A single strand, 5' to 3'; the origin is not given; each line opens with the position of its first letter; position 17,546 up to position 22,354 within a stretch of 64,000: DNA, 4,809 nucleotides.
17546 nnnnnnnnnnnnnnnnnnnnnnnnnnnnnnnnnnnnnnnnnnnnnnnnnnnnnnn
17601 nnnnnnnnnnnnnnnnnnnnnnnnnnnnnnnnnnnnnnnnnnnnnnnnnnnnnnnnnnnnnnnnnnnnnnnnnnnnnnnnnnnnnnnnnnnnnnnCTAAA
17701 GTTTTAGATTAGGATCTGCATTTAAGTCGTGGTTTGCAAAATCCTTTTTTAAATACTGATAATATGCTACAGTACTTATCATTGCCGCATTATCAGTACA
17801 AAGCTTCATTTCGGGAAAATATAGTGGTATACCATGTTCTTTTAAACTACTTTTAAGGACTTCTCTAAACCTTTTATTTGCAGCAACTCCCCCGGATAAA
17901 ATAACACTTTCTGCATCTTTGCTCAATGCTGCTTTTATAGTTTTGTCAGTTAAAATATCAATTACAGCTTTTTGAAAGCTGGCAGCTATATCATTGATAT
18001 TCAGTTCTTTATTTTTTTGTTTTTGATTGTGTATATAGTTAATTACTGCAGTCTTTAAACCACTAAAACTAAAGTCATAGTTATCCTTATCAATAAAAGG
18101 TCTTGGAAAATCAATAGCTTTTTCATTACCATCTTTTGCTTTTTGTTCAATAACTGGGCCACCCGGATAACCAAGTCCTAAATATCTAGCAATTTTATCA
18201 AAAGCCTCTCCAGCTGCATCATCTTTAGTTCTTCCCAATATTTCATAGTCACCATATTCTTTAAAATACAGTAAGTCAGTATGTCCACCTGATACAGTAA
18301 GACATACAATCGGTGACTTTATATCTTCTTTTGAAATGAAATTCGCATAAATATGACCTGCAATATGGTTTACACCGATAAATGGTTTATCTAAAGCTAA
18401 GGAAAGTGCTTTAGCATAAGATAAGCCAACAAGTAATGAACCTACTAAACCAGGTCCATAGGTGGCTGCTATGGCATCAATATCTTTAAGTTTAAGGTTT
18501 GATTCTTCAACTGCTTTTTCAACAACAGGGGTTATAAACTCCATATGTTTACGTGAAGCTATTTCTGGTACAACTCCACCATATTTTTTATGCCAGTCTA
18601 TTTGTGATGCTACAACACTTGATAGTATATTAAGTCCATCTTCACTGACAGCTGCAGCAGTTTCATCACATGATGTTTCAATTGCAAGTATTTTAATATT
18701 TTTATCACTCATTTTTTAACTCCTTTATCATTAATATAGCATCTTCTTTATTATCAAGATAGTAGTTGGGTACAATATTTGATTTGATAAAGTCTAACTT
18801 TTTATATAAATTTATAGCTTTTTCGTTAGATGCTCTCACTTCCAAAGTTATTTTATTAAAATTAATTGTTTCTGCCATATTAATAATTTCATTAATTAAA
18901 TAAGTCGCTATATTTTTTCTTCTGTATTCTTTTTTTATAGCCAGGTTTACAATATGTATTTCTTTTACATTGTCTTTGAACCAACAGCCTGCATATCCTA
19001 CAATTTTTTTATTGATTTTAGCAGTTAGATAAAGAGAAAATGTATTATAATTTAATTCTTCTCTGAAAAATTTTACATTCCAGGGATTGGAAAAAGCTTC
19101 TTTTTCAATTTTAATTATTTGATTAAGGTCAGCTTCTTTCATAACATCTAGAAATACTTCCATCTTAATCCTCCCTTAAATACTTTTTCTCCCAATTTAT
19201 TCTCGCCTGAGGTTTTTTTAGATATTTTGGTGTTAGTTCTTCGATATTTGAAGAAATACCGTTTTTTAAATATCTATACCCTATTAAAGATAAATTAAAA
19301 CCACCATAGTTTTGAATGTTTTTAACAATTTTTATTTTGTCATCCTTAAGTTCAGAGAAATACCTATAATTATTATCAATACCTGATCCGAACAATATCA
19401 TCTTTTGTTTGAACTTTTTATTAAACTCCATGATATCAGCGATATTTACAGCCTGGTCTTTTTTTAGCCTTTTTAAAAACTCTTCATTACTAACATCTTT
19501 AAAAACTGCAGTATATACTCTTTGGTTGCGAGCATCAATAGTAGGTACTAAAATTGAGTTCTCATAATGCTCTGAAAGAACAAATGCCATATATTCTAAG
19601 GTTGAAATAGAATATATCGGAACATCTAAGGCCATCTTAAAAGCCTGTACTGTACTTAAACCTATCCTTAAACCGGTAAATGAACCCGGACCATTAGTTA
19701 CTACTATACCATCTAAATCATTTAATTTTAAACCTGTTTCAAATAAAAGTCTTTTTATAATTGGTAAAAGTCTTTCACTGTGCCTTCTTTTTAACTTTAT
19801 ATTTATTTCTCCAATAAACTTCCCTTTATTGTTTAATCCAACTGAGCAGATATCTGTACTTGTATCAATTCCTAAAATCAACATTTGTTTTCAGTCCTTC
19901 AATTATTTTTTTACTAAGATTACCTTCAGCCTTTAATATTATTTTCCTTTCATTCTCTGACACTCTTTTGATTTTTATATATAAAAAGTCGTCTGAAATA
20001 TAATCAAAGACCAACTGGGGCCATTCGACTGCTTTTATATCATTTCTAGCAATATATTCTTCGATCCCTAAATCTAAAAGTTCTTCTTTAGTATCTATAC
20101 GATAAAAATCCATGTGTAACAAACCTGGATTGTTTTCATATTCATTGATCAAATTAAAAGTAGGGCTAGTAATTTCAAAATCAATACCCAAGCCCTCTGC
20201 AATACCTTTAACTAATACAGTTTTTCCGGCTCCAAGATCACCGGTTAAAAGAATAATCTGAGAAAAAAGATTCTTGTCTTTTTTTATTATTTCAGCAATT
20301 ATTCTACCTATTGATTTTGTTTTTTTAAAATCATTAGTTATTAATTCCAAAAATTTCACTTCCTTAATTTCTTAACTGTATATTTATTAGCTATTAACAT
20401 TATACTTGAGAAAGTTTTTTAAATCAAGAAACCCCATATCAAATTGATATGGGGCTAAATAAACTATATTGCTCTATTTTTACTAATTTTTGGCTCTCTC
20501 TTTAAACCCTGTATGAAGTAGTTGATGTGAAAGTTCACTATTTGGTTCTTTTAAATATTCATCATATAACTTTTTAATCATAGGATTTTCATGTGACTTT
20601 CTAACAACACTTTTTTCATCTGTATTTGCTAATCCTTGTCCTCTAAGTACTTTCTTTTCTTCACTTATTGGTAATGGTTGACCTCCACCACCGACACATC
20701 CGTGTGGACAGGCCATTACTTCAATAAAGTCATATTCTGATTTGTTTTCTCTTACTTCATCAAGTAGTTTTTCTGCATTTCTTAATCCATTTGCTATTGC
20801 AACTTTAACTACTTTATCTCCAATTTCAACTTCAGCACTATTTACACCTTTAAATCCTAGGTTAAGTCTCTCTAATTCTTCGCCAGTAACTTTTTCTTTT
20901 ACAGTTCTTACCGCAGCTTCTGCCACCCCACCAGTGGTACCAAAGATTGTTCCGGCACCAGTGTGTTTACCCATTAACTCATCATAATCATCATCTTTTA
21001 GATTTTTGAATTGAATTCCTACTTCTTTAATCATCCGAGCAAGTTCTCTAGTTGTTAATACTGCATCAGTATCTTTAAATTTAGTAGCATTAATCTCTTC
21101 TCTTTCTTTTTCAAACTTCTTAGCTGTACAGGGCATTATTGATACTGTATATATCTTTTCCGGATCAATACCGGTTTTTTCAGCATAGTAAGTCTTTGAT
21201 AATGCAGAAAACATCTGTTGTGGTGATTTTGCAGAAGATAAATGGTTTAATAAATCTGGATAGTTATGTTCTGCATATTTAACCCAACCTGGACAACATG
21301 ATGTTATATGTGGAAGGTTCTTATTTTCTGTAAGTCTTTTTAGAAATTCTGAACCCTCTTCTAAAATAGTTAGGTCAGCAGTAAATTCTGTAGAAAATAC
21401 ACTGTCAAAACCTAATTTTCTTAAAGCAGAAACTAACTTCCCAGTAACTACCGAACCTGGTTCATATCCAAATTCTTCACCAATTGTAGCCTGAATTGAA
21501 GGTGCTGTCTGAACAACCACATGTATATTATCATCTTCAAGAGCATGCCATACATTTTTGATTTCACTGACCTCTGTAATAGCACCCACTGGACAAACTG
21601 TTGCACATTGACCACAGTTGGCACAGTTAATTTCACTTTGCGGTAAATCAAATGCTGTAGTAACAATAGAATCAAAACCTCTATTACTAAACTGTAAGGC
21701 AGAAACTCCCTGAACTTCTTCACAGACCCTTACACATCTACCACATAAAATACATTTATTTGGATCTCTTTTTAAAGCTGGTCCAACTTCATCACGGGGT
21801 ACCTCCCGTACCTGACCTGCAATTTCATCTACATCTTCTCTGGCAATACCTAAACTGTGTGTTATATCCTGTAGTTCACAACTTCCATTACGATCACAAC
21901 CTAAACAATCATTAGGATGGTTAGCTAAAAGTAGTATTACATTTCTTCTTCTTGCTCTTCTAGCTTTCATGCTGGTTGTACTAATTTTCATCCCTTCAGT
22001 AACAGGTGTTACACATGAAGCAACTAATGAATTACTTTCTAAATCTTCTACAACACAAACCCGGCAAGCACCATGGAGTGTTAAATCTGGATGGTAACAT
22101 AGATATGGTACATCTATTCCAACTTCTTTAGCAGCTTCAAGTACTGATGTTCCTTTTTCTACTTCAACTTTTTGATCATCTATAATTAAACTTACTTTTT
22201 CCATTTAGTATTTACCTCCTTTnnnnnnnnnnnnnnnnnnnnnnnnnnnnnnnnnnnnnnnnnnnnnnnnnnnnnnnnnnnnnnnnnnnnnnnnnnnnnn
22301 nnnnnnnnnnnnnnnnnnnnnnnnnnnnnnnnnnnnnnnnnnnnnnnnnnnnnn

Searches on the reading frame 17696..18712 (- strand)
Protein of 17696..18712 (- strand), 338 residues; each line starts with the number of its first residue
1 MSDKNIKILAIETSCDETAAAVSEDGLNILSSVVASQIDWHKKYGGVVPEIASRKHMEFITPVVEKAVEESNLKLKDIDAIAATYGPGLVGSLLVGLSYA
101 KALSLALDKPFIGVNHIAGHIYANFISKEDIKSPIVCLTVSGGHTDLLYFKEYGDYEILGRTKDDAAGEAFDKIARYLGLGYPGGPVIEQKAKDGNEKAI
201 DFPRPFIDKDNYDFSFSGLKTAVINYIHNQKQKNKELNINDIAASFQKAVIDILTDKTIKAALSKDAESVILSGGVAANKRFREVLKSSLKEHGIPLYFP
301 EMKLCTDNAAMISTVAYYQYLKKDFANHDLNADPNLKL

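Call 13: search_protein_families(library=ncbifam, proteins=[window:17696-18712:-], max_evalue=1e-10)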
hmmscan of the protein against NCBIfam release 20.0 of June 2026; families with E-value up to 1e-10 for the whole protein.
window:17696-18712:- (338 aa): 5 families
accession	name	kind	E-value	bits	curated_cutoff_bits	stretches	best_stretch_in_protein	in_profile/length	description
TIGR03723.1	T6A_TsaD_YgjD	equivalog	3.8e-137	456.6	296.1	1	8-320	1-313/314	tRNA (adenosine(37)-N6)-threonylcarbamoyltransferase complex transferase subunit TsaD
TIGR00329.1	gcp_kae1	subfamily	4e-116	387.5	207.8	1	9-312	1-304/305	tRNA (adenosine(37)-N6)-threonylcarbamoyltransferase complex transferase subunit TsaD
NF007174.0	PRK09605.1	equivalog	2.1e-68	231.1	447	1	7-324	2-303/535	bifunctional N(6)-L-threonylcarbamoyladenine synthase/serine/threonine protein kinase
TIGR03722.2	arch_KAE1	equivalog_domain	8.4e-65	219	375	1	8-323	1-300/323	KEOPS complex N(6)-L-threonylcarbamoyladenine synthase Kae1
TIGR03725.1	T6A_YeaZ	equivalog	9.5e-17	61.7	69.3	1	8-123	1-100/212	tRNA (adenosine(37)-N6)-threonylcarbamoyltransferase complex dimerization subunit type 1 TsaB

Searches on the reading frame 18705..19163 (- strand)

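Call 13: search_protein_families(library=ncbifam, proteins=[window:18705-19163:-], max_evalue=1e-10)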
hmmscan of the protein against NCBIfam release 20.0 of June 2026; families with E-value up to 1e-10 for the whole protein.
window:18705-19163:- (152 aa): 3 families
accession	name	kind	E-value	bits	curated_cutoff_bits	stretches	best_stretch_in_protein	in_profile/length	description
TIGR01575.1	rimI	equivalog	5.2e-37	127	86.4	1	12-145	1-132/132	ribosomal protein S18-alanine N-acetyltransferase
NF007025.1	PRK09491.1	equivalog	7.2e-22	77.9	173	1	6-147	4-143/145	ribosomal protein S18-alanine N-acetyltransferase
NF053587.1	SpmdActasePaiA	equivalog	1.2e-11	44.6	250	1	23-149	40-171/172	spermidine/spermine N(1)-acetyltransferase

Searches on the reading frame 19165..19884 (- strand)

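Call 13: search_protein_families(library=ncbifam, proteins=[window:19165-19884:-], max_evalue=1e-10)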
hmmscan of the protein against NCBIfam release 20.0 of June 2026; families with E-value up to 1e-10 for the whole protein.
window:19165-19884:- (239 aa): 2 families
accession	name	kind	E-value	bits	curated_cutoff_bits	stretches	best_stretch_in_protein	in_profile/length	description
TIGR03725.1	T6A_YeaZ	equivalog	4e-49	167.5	69.3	1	3-223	1-212/212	tRNA (adenosine(37)-N6)-threonylcarbamoyltransferase complex dimerization subunit type 1 TsaB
TIGR03723.1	T6A_TsaD_YgjD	equivalog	5.9e-12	45.3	296.1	1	32-108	46-120/314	tRNA (adenosine(37)-N6)-threonylcarbamoyltransferase complex transferase subunit TsaD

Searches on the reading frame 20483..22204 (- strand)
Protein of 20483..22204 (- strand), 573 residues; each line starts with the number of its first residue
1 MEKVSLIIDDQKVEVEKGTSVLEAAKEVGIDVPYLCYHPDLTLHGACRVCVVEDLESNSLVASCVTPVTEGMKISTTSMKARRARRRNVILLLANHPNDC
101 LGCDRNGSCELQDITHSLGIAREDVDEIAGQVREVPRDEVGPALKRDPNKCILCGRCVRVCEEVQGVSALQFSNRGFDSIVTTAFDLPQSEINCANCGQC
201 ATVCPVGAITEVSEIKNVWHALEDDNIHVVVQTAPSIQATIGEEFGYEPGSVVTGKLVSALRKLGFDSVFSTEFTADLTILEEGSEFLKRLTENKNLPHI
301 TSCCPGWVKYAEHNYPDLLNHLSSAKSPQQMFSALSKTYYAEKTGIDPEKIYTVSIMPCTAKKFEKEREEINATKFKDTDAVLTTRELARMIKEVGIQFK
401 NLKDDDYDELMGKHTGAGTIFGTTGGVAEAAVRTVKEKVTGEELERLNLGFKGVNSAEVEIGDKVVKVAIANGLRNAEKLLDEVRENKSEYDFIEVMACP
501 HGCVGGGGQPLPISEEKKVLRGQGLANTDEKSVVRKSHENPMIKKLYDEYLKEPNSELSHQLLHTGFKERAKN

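Call 13: search_protein_families(library=ncbifam, proteins=[window:20483-22204:-], max_evalue=1e-10)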
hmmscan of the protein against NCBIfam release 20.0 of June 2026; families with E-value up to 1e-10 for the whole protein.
window:20483-22204:- (573 aa): 9 families
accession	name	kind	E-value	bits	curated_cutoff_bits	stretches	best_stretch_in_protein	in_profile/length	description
NF040763.1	FeFe_hydrog_A6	exception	8.6e-249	826.7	765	1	4-570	1-571/571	NADH-dependent [FeFe] hydrogenase, group A6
NF040762.1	Hydr_FeFe_Clost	exception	8.4e-176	585.9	900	1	5-567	2-571/572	ferredoxin hydrogenase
TIGR02512.1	FeFe_hydrog_A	subfamily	1.3e-155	517.9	405.95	1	144-510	2-373/375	[FeFe] hydrogenase, group A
TIGR04105.1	FeFe_hydrog_B1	subfamily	1.5e-56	192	450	1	147-508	140-457/462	monomeric [FeFe] hydrogenase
TIGR01973.1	NuoG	equivalog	5.1e-56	190.7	470.05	1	7-211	2-200/606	NADH-quinone oxidoreductase subunit NuoG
NF005745.0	PRK07569.1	equivalog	2.6e-49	167.8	333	1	2-212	2-210/238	bidirectional hydrogenase complex protein HoxU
NF006305.0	PRK08493.1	equivalog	1.2e-37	129.4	591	1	4-211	2-223/819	NADH-quinone oxidoreductase subunit G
NF005895.0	PRK07860.1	equivalog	1.2e-37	129.3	802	1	2-211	16-222/811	NADH-quinone oxidoreductase subunit G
NF009454.0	PRK12814.1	equivalog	2.2e-25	89.1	916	1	1-105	1-106/657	putative NADPH-dependent glutamate synthase small subunit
